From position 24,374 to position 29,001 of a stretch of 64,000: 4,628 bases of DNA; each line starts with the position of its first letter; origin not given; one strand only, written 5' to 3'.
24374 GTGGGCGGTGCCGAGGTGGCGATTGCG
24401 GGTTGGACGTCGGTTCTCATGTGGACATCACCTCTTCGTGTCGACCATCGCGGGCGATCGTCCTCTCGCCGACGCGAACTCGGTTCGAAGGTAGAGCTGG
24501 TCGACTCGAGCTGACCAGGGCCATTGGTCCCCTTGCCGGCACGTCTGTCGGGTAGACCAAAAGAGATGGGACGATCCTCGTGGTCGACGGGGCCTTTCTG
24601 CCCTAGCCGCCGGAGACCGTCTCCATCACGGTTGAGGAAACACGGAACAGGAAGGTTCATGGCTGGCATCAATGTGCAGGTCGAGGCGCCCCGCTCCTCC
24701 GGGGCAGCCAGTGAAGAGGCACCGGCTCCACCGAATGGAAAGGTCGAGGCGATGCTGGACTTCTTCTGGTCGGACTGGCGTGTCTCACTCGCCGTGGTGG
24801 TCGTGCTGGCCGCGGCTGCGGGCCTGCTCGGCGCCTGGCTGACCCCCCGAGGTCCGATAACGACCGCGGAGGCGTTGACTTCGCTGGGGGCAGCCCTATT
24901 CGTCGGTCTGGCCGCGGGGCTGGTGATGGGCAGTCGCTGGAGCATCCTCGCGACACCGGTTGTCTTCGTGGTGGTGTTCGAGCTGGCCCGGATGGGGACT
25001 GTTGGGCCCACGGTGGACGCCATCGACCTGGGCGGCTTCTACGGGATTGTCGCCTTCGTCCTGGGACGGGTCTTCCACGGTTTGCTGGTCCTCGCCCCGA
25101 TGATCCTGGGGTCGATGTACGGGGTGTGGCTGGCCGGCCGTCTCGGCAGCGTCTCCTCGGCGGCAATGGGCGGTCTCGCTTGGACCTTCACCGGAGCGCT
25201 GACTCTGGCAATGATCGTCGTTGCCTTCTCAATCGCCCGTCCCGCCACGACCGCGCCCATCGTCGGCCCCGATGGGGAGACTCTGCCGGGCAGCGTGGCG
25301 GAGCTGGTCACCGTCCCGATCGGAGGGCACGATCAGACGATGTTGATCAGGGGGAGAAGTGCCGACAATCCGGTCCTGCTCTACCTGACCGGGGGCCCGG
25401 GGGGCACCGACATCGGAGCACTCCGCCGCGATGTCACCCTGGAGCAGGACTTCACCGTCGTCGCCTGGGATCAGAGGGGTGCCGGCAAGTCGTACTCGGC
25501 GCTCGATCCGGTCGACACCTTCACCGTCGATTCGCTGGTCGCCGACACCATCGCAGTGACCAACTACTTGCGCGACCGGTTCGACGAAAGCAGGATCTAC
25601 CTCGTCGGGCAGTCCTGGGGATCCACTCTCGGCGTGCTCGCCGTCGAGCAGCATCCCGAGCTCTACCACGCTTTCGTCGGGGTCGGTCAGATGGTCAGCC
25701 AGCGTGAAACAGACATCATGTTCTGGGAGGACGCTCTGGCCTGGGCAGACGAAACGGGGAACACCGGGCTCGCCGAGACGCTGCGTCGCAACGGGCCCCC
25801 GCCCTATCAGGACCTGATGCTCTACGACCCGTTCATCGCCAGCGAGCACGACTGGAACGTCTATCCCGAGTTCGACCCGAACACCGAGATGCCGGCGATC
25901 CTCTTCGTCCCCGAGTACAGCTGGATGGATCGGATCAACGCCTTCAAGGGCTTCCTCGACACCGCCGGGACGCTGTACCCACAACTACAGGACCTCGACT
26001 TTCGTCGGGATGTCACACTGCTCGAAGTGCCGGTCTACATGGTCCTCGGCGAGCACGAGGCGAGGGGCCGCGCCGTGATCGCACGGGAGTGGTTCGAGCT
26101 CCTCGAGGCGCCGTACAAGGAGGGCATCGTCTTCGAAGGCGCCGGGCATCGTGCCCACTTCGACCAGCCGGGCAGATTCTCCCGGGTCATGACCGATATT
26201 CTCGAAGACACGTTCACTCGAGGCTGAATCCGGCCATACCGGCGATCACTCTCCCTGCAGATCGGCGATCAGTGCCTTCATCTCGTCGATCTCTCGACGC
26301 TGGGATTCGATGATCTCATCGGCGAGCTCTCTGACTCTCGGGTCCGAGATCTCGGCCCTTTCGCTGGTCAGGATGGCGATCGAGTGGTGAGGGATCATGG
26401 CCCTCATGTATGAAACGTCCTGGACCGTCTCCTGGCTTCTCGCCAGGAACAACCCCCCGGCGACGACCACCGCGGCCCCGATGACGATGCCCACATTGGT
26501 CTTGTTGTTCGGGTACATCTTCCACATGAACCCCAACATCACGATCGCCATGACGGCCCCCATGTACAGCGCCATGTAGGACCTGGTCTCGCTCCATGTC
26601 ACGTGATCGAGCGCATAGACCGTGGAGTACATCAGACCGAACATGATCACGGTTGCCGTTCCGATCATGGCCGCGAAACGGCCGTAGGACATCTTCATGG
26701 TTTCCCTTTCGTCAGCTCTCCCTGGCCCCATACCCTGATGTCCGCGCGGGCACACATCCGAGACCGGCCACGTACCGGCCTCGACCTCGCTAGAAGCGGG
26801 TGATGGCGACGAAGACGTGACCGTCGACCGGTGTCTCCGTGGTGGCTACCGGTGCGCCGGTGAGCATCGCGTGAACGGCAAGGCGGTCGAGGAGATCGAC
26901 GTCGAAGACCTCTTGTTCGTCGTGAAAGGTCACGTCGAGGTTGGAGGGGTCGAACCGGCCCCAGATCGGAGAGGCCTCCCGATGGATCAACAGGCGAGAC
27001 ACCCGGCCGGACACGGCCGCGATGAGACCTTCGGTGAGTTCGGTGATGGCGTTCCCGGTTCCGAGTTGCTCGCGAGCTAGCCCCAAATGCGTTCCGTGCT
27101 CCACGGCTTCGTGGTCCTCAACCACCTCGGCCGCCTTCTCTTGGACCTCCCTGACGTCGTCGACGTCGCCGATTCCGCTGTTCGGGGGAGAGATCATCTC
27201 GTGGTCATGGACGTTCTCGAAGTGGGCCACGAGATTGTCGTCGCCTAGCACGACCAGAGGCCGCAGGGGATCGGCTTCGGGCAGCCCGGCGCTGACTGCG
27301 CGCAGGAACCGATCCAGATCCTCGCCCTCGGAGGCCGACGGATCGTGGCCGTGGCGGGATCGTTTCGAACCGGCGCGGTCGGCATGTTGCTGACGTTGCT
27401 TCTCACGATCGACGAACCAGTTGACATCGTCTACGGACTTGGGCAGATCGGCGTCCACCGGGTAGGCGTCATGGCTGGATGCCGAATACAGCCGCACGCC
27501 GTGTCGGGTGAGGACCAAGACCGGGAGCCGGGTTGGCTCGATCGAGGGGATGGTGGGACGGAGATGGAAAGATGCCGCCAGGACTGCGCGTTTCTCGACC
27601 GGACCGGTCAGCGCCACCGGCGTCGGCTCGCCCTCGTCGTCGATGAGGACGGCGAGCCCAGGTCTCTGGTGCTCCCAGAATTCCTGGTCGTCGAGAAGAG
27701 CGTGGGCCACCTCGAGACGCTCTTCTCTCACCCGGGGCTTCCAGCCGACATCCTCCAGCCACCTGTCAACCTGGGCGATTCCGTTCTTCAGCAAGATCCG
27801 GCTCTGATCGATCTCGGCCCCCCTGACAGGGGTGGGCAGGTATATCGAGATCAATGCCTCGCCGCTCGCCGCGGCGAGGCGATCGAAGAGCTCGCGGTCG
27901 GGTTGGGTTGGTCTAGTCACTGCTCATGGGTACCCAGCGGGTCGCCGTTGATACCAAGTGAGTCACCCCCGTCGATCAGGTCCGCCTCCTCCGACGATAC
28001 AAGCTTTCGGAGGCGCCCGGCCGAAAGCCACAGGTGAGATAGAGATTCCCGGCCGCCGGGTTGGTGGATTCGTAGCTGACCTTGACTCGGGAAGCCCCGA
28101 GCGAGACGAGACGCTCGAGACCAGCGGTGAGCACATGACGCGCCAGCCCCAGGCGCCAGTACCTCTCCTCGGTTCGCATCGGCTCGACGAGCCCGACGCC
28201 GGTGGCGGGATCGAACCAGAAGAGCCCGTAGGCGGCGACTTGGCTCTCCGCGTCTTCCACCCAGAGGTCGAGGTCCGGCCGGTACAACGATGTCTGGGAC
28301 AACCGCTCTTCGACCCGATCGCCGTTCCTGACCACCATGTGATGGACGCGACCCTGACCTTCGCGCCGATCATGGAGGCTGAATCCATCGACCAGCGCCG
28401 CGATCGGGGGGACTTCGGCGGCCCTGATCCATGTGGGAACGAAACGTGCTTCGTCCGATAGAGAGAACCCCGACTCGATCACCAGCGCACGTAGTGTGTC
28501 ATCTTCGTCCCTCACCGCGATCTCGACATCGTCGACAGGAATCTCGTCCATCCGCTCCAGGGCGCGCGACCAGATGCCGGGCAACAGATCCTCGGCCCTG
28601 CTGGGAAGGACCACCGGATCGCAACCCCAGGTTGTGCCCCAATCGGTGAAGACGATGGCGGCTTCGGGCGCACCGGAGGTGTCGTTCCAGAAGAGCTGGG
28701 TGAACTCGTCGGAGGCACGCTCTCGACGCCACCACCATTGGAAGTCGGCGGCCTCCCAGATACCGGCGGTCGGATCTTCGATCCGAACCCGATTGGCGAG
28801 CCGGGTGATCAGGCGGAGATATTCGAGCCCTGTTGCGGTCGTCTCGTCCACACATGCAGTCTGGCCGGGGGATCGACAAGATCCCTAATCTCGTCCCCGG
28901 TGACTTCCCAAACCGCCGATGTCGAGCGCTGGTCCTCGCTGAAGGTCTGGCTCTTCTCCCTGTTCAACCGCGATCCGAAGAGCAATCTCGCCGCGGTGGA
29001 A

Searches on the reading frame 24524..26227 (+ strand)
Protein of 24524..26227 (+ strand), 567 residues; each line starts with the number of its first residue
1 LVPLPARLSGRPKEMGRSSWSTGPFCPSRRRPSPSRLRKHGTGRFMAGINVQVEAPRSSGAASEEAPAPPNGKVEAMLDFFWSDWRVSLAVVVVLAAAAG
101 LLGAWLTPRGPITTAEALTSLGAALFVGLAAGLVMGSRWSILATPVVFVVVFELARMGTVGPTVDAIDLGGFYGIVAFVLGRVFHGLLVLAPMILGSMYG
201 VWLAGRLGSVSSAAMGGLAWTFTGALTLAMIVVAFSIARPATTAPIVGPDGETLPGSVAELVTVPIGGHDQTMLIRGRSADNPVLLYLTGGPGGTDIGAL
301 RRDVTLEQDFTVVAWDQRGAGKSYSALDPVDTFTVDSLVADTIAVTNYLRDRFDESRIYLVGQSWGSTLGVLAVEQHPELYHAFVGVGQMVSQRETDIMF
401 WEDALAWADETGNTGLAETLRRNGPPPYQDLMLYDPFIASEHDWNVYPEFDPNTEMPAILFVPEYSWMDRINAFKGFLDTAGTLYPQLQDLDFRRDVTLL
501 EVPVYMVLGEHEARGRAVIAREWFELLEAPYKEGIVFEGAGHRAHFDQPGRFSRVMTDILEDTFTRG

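Call 26: search_protein_families(library=pfam, proteins=[window:24524-26227:+], max_evalue=0.01)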
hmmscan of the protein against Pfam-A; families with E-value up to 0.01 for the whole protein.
window:24524-26227:+ (567 aa): 4 families
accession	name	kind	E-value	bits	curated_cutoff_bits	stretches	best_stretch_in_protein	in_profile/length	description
PF00561.26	Abhydrolase_1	-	1.1e-15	58.4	25.8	1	283-548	1-244/245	alpha/beta hydrolase fold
PF12146.15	Hydrolase_4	-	6.8e-14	52.2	27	1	307-405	29-126/239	Serine aminopeptidase, S33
PF12697.13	Abhydrolase_6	-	3.1e-10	41.5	26.3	1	307-553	25-215/217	Alpha/beta hydrolase family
PF00326.27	Peptidase_S9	-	6.8e-07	29.4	22.6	1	306-445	11-157/213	Prolyl oligopeptidase family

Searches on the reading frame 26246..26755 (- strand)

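Call 26: search_protein_families(library=pfam, proteins=[window:26246-26755:-], max_evalue=0.01)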
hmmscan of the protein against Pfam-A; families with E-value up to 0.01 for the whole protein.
window:26246-26755:- (169 aa): 2 families
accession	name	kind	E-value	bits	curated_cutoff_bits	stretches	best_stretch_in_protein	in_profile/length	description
PF03713.19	DUF305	-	6.2e-11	43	27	1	113-163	1-53/151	Domain of unknown function (DUF305)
PF20712.2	CyanoTRADDas_TM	-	0.0051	17.3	24.3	1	53-110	7-64/68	Cyanobacterial TRADD-N associated 2-Transmembrane domain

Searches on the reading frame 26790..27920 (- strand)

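Call 26: search_protein_families(library=pfam, proteins=[window:26790-27920:-], max_evalue=0.01)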
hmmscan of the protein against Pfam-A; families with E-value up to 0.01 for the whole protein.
window:26790-27920:- (376 aa): 3 families
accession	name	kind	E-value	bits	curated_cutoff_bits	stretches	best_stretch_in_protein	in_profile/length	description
PF18845.6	baeRF_family3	-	1.6e-18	68.1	31.5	1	134-306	4-168/168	Bacterial archaeo-eukaryotic release factor family 3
PF18849.6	baeRF_family7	-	8.5e-13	49.1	27.2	1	134-269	3-144/144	Bacterial archaeo-eukaryotic release factor family 7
PF18848.6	baeRF_family6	-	0.00017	22.4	27.5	1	134-243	5-122/149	Bacterial archaeo-eukaryotic release factor family 6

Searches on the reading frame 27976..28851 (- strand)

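Call 26: search_protein_families(library=pfam, proteins=[window:27976-28851:-], max_evalue=0.01)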
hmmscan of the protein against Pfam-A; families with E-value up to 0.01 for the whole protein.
window:27976-28851:- (291 aa): 3 families
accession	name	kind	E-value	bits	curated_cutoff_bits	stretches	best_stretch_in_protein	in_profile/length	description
PF00583.31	Acetyltransf_1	-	8.3e-09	36.2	20.7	1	189-276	28-116/116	Acetyltransferase (GNAT) family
PF13302.13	Acetyltransf_3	-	0.0011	20.1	25.4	1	191-277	51-138/138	Acetyltransferase (GNAT) domain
PF13508.13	Acetyltransf_7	-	0.0012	19.6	27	1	195-277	4-83/84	Acetyltransferase (GNAT) domain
